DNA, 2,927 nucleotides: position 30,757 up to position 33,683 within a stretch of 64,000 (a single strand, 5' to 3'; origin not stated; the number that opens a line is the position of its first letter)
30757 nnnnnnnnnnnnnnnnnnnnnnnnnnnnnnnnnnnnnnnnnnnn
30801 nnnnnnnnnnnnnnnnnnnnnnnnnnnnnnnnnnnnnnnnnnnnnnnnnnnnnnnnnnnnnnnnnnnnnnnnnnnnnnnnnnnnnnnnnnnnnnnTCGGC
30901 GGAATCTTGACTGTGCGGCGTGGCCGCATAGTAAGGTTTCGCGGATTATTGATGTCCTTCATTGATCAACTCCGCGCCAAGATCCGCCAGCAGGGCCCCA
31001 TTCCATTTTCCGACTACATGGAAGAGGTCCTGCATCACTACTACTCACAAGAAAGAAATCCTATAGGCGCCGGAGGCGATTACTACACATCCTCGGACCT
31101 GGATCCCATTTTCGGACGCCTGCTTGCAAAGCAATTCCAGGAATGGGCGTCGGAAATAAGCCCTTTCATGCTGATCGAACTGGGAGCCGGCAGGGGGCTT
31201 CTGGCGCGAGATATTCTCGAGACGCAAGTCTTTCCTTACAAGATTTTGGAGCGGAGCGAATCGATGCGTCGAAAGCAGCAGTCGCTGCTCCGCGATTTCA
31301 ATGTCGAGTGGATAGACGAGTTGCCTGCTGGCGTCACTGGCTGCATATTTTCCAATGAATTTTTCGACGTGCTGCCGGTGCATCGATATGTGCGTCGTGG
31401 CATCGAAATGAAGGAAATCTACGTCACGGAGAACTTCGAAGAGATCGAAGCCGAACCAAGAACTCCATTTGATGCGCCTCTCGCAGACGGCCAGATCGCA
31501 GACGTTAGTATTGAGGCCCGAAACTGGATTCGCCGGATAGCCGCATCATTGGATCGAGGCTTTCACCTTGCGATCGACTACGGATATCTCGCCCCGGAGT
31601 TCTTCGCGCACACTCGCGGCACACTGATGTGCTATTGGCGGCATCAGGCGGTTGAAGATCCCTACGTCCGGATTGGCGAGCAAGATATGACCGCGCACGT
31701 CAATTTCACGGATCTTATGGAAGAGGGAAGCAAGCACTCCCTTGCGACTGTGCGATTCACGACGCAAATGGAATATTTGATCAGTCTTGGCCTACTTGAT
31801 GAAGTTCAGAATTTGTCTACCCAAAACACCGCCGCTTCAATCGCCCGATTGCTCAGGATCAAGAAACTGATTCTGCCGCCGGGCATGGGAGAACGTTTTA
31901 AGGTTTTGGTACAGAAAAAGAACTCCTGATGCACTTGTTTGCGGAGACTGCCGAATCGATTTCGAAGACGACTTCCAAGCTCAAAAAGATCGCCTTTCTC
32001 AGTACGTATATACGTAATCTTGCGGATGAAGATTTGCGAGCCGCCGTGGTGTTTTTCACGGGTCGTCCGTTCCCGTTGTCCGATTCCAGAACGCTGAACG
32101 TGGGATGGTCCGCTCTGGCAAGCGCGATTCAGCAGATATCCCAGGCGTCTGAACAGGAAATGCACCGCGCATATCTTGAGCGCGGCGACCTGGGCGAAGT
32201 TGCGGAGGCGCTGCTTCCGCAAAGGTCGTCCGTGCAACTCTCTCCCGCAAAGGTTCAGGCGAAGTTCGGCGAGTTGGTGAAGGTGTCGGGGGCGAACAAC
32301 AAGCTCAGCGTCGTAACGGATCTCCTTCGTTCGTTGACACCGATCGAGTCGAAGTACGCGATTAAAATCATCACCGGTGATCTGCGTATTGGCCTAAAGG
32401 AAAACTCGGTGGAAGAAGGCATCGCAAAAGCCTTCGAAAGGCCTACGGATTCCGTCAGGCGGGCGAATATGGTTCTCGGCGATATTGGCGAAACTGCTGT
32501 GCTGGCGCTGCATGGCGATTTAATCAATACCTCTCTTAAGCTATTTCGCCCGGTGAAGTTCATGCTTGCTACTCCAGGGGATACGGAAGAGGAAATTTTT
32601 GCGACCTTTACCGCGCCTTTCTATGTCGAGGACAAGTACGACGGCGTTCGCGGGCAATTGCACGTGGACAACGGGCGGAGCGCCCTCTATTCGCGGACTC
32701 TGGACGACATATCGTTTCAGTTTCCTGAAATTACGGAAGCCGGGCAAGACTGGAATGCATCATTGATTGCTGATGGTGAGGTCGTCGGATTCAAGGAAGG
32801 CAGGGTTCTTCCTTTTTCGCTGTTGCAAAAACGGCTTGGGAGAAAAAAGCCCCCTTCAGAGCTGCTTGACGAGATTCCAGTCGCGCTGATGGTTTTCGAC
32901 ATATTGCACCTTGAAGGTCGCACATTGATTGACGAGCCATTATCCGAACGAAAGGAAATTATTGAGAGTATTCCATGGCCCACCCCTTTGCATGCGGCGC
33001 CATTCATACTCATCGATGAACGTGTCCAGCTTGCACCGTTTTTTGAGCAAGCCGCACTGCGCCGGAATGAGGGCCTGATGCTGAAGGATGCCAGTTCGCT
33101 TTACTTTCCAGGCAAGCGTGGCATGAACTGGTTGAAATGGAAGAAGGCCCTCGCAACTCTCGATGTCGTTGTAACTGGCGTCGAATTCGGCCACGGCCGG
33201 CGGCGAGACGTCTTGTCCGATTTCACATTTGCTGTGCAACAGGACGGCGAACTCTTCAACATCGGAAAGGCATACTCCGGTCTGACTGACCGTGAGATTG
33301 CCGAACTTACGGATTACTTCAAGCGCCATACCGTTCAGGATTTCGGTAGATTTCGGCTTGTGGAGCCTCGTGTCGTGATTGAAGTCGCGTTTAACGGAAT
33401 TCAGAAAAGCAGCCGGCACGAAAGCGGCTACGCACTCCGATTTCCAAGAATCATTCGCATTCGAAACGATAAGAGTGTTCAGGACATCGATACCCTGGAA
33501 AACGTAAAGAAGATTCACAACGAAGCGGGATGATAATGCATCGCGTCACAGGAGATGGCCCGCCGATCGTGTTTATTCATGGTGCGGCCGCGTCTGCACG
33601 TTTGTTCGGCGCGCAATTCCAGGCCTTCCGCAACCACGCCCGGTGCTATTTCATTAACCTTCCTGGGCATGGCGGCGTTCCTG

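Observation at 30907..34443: MidA/NDUFAF7-like methyltransferase, ATP-dependent DNA ligase and alpha/beta hydrolase inserted between nuoB and nuoC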

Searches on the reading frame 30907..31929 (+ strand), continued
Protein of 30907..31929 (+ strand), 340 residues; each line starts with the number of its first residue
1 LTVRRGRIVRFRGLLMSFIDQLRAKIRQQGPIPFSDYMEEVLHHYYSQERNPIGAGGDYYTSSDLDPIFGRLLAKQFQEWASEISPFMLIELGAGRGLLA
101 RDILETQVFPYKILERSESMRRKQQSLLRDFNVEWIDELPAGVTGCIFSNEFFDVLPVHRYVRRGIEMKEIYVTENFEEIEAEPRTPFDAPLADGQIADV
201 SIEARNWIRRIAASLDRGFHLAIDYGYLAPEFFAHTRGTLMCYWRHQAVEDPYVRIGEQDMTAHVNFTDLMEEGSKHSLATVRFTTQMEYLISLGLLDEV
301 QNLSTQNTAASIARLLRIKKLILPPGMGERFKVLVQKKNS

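Call 58: find_encoding_contigs(protein=P0135, flank=6000, max_places=1)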
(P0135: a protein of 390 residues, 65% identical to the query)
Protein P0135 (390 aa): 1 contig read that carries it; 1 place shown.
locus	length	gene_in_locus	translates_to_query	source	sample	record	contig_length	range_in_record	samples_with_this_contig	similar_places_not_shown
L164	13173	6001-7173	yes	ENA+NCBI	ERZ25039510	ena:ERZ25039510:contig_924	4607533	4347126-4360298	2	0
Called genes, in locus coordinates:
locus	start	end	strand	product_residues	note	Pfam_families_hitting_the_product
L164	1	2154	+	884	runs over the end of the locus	PF07517:SecA_DEAD, PF00270:DEAD (weak), PF01043:SecA_PP_bind, PF21090:P-loop_SecA, PF07516:SecA_SW, PF02810:SEC-C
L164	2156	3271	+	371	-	PF01590:GAF, PF13185:GAF_2, PF13492:GAF_3, PF00990:GGDEF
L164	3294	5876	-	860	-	PF01103:Omp85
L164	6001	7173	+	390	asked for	PF02636:Methyltransf_28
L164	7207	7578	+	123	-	PF00507:Oxidored_q4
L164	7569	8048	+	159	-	PF01058:Oxidored_q6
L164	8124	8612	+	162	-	PF00329:Complex1_30kDa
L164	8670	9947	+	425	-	PF00374:NiFeSe_Hases (weak), PF00346:Complex1_49kDa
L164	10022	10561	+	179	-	PF01257:2Fe-2S_thioredx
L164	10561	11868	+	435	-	PF01512:Complex1_51K, PF10531:SLBB, PF22461:SLBB_2, PF10589:NADH_4Fe-4S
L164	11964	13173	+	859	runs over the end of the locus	PF00111:Fer2, PF13510:Fer2_4, PF10588:NADH-G_4Fe-4S_3, PF12838:Fer4_7 (weak), PF22117:Fer4_Nqo3, PF04879:Molybdop_Fe4S4, PF00384:Molybdopterin, PF01568:Molydop_binding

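Call 59: find_encoding_contigs(protein=P0152, flank=6000, max_places=1)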
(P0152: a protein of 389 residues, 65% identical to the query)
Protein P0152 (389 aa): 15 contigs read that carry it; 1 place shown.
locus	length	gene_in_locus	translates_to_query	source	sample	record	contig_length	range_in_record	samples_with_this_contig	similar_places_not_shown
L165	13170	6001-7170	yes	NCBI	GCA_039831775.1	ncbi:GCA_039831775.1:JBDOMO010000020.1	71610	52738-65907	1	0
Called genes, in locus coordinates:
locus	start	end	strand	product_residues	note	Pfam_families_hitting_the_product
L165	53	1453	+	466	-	PF02812:ELFV_dehydrog_N, PF00208:ELFV_dehydrog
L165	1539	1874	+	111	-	PF01329:Pterin_4a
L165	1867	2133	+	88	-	-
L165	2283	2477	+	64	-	PF03473:MOSC (weak)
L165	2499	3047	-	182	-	PF28549:NDPSase_N, PF00293:NUDIX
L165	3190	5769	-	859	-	PF01103:Omp85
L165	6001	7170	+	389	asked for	PF02636:Methyltransf_28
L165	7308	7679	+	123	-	PF00507:Oxidored_q4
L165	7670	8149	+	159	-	PF01058:Oxidored_q6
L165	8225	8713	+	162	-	PF00329:Complex1_30kDa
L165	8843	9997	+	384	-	PF00374:NiFeSe_Hases (weak), PF00346:Complex1_49kDa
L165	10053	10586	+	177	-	PF01257:2Fe-2S_thioredx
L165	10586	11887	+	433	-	PF01512:Complex1_51K, PF10531:SLBB, PF22461:SLBB_2, PF10589:NADH_4Fe-4S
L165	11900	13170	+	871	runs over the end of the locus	PF00111:Fer2, PF13510:Fer2_4, PF10588:NADH-G_4Fe-4S_3, PF12838:Fer4_7 (weak), PF22117:Fer4_Nqo3, PF04879:Molybdop_Fe4S4, PF00384:Molybdopterin, PF01568:Molydop_binding (weak)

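Call 60: find_encoding_contigs(protein=P0177, flank=6000, max_places=1)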
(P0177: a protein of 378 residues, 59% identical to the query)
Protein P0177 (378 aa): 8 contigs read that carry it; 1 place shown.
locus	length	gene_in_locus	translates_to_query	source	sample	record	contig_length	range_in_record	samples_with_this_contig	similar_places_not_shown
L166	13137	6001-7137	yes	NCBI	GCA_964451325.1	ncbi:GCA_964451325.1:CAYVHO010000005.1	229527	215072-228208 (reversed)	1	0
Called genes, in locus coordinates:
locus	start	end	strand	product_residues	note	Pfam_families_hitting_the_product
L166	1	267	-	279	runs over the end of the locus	PF01370:Epimerase, PF04321:RmlD_sub_bind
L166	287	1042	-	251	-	-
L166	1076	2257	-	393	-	PF22660:RS_preATP-grasp-like, PF21360:PylC-like_N (weak), PF02222:ATP-grasp, PF02655:ATP-grasp_3 (weak), PF07478:Dala_Dala_lig_C (weak), PF21244:PurT_C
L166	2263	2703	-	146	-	PF11071:Nuc_deoxyri_tr3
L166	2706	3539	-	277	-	PF13509:S1_2, PF17783:WHD_CvfB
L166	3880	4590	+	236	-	PF14522:Cytochrome_C7 (faint), PF09699:Paired_CXXCH_1 (faint), PF14537:Cytochrom_c3_2 (faint)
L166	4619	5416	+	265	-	PF11845:Tll0287-like (weak)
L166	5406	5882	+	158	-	-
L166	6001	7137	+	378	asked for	PF02636:Methyltransf_28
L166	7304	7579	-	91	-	-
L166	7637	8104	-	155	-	-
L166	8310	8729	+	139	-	PF01894:YjbQ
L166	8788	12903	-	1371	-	PF25778:DUF7948, PF06739:SBBP, PF07610:DUF1573 (faint), PF15780:ASH (faint), PF22073:Cep192_D4 (faint), PF22544:HYDIN_VesB_CFA65-like_Ig (weak), PF24771:Ig_CFAP74_1st (faint), PF22544:HYDIN_VesB_CFA65-like_Ig (weak)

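Call 61: find_encoding_contigs(protein=P0239, flank=6000, max_places=1)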
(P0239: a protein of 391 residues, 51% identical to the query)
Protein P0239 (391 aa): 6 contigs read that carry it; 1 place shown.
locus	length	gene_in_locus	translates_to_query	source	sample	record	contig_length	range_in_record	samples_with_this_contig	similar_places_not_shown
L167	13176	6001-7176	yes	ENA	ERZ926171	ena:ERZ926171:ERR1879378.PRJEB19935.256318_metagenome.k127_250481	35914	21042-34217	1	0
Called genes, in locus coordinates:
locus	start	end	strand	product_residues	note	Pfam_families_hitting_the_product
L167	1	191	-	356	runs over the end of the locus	PF13557:Phenol_MetA_deg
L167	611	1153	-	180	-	PF00578:AhpC-TSA, PF08534:Redoxin, PF00255:GSHPx, PF02630:SCO1-SenC (weak), PF00085:Thioredoxin (weak), PF13098:Thioredoxin_2, PF13905:Thioredoxin_8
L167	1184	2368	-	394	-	-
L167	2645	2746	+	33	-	-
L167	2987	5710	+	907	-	PF07517:SecA_DEAD, PF01043:SecA_PP_bind, PF21090:P-loop_SecA, PF07516:SecA_SW, PF02810:SEC-C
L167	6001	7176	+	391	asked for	PF02636:Methyltransf_28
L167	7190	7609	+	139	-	PF00507:Oxidored_q4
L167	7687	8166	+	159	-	PF01058:Oxidored_q6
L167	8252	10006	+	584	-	PF00329:Complex1_30kDa, PF00374:NiFeSe_Hases (weak), PF00346:Complex1_49kDa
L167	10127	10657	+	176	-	PF01257:2Fe-2S_thioredx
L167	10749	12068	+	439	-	PF01512:Complex1_51K, PF10531:SLBB, PF22461:SLBB_2, PF10589:NADH_4Fe-4S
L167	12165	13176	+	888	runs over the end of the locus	PF00111:Fer2 (weak), PF13510:Fer2_4, PF10588:NADH-G_4Fe-4S_3, PF12838:Fer4_7 (weak), PF22117:Fer4_Nqo3, PF04879:Molybdop_Fe4S4, PF00384:Molybdopterin, PF01568:Molydop_binding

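Call 76: predict_structure(alignment_id=A1)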
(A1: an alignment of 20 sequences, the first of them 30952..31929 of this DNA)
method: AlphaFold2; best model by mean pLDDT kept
length: 325 residues; sequences in the alignment: 20
mean_pLDDT: 81.8   pTM: 0.77
mean pLDDT of the five models: 81.8, 80.7, 80.5, 78.9, 72.7
residues with pLDDT >= 90: 102; 70-90: 169; 50-70: 35; < 50: 19
segments of 3 or more residues with pLDDT < 50: 36-47, 308-314
pLDDT, mean of each block of 10 residues (from residue 1): 94 96 89 58 49 84 89 85 86 89 85 93 89 74 90 96 95 86 85 87 83 57 67 78 78 82 90 83 87 84 62 65 86
secondary structure, 60 per line:
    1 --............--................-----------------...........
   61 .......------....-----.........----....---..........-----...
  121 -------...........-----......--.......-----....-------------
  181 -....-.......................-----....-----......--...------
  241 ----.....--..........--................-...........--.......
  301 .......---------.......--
elements in order: H3-14 H19-32 H50-67 E74-77 H83-91 E96-99 H103-112 E118-120 E128-134 H135-138 E144-149 E152-158 E164-167 E182-185 H187-199 E200-209 H215-218 E224-229 E232-234 E245-249 H252-261 E264-271 H272-279 H281-291 H294-307 E317-323

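Call 78: fold_search(model_id=the predicted structure, library=pdb)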
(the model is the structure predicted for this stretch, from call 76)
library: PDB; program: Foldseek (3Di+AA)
matches with E <= 10: 1690; with E <= 0.001: 390
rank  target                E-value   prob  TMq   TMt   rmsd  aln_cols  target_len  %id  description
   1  4f3n                  1.6e-24  1.00  0.71  0.62   6.0       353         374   29  High resolution native crystal structure of an uncharacterized ACR, COG1565 superfamily protein from Burkholderia thaila (released 2012-05-16)
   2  4g67                  4.1e-24  1.00  0.71  0.61   5.4       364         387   27  Crystal structure of a COG1565 superfamily member and likely methyl transferase from Burkholderia thailandensis bound to (released 2012-08-01)
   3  1zkd_A                6.1e-20  1.00  0.73  0.67   4.5       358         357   24  X-Ray structure of the putative protein Q6N1P6 from Rhodopseudomonas palustris at the resolution 2.1 A , Northeast Str (released 2005-05-10)
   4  1zkd_B                2.1e-19  1.00  0.73  0.67   4.7       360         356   24  X-Ray structure of the putative protein Q6N1P6 from Rhodopseudomonas palustris at the resolution 2.1 A , Northeast Str (released 2005-05-10)
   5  5zu0_A                3.8e-19  1.00  0.74  0.62   4.7       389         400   20  Proteobacterial origin of protein arginine methylation and regulation of Complex I assembly by MidA (released 2018-08-22)
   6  5ztz_A                5.8e-19  1.00  0.74  0.62   4.7       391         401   21  Proteobacterial origin of protein arginine methylation and regulation of Complex I assembly by MidA (released 2018-08-22)
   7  2hv9                  2.8e-07  1.00  0.47  0.59   7.2       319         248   11  Encephalitozoon cuniculi mRNA Cap (Guanine-N7) Methyltransferase in complex with sinefungin (released 2006-09-19)
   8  3bgv_C                1.2e-06  1.00  0.47  0.56   7.9       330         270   14  Crystal structure of mRNA cap guanine-N7 methyltransferase in complex with SAH (released 2007-12-04)
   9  8q69_B                1.3e-06  1.00  0.48  0.58   7.9       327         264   11  Crystal structure of HsRNMT complexed with inhibitor DDD1060606 (released 2024-08-21)
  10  3bgv_A                1.6e-06  1.00  0.50  0.58   6.8       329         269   12  Crystal structure of mRNA cap guanine-N7 methyltransferase in complex with SAH (released 2007-12-04)
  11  3bgv_D                1.6e-06  1.00  0.48  0.57   7.9       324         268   11  Crystal structure of mRNA cap guanine-N7 methyltransferase in complex with SAH (released 2007-12-04)
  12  4iv8_A                1.6e-06  1.00  0.40  0.50   7.4       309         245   12  Crystal structure of N-methyl transferase from Plasmodium knowlesi complexed with S-adenosyl methionine (released 2014-02-19)
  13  4hh4_B                1.9e-06  1.00  0.46  0.57   8.0       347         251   12  Structure of the CcbJ Methyltransferase from Streptomyces caelestis (released 2013-10-30)
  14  3bgv_B                2.0e-06  1.00  0.49  0.58   8.0       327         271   11  Crystal structure of mRNA cap guanine-N7 methyltransferase in complex with SAH (released 2007-12-04)
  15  3epp_A                2.0e-06  1.00  0.48  0.57   7.7       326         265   12  Crystal structure of mRNA cap guanine-N7 methyltransferase (RNMT) in complex with sinefungin (released 2008-10-21)
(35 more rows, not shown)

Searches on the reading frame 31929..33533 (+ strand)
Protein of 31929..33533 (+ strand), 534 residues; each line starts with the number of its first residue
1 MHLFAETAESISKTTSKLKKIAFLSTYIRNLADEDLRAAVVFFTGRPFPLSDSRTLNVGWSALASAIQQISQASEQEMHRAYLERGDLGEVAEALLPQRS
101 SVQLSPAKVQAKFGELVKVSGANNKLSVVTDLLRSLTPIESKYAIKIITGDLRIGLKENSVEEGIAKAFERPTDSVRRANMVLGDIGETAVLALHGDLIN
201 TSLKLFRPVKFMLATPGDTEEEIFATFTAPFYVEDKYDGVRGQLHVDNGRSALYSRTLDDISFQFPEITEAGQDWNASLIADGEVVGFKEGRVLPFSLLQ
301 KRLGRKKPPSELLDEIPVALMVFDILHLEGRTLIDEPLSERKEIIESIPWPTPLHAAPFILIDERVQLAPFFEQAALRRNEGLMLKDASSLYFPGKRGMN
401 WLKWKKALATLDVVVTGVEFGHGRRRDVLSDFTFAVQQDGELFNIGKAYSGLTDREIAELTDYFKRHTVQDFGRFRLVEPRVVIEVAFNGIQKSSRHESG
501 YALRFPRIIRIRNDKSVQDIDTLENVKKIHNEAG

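Call 3: search_protein_families(library=pfam, proteins=[window:31929-33533:+])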
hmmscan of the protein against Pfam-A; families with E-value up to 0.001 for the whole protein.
window:31929-33533:+ (534 aa): 3 families
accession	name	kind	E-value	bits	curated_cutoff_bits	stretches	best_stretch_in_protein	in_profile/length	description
PF01068.26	DNA_ligase_A_M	-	9.4e-42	143.4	26.2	1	212-405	2-204/204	ATP dependent DNA ligase domain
PF04675.19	DNA_ligase_A_N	-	2.9e-31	109.4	24.6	1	2-165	3-173/174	DNA ligase N terminus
PF04679.21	DNA_ligase_A_C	-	2.7e-13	50.6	27.5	1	425-515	1-94/94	ATP dependent DNA ligase C terminal region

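Call 43: search_protein_families(library=ncbifam, proteins=[window:31929-33533:+], max_evalue=0.00001)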
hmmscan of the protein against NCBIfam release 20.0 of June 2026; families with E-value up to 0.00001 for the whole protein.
window:31929-33533:+ (534 aa): 13 families
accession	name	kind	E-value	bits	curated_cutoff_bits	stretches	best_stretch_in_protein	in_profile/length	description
NF006701.0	PRK09247.1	equivalog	7.4e-110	368.4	543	1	1-531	1-536/540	ATP-dependent DNA ligase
NF041331.1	LigA_Halo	equivalog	2.9e-104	349.6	830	1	4-529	6-550/552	ATP-dependent DNA ligase LigA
TIGR04120.1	DNA_lig_bact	equivalog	5.4e-104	349.1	400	1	4-529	3-525/526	cisplatin damage response ATP-dependent DNA ligase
NF002868.0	PRK03180.1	equivalog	2.9e-98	329.8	641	1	4-531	6-507/509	ATP-dependent DNA ligase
TIGR00574.1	dnl1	superfamily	2.3e-88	297.2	217.8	1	56-530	2-526/527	ATP-dependent DNA ligase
TIGR02779.1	NHEJ_ligase_lig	equivalog_domain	1e-40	139.9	227.75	1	232-520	17-300/302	non-homologous end-joining DNA ligase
NF007210.0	PRK09632.1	equivalog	5.9e-38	130.7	989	1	204-520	473-777/781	ATP-dependent DNA ligase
TIGR02776.1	NHEJ_ligase_prk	equivalog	3.2e-32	112.1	373.2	1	233-524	9-296/587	DNA ligase D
NF007211.0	PRK09633.1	equivalog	2.4e-26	92.3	774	1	231-499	18-293/610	DNA ligase D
NF005796.0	PRK07636.1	subfamily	9.5e-23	80.7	337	1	230-405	19-185/275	ATP-dependent DNA ligase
NF006078.0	PRK08224.1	equivalog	1.9e-21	76.4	296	1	205-466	5-256/350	ATP-dependent DNA ligase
NF004628.0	PRK05972.1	subfamily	4.1e-20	71.5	895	1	232-521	262-546/870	ATP-dependent DNA ligase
NF006592.0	PRK09125.1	equivalog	1.9e-09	36.9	200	1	229-454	44-245/283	DNA ligase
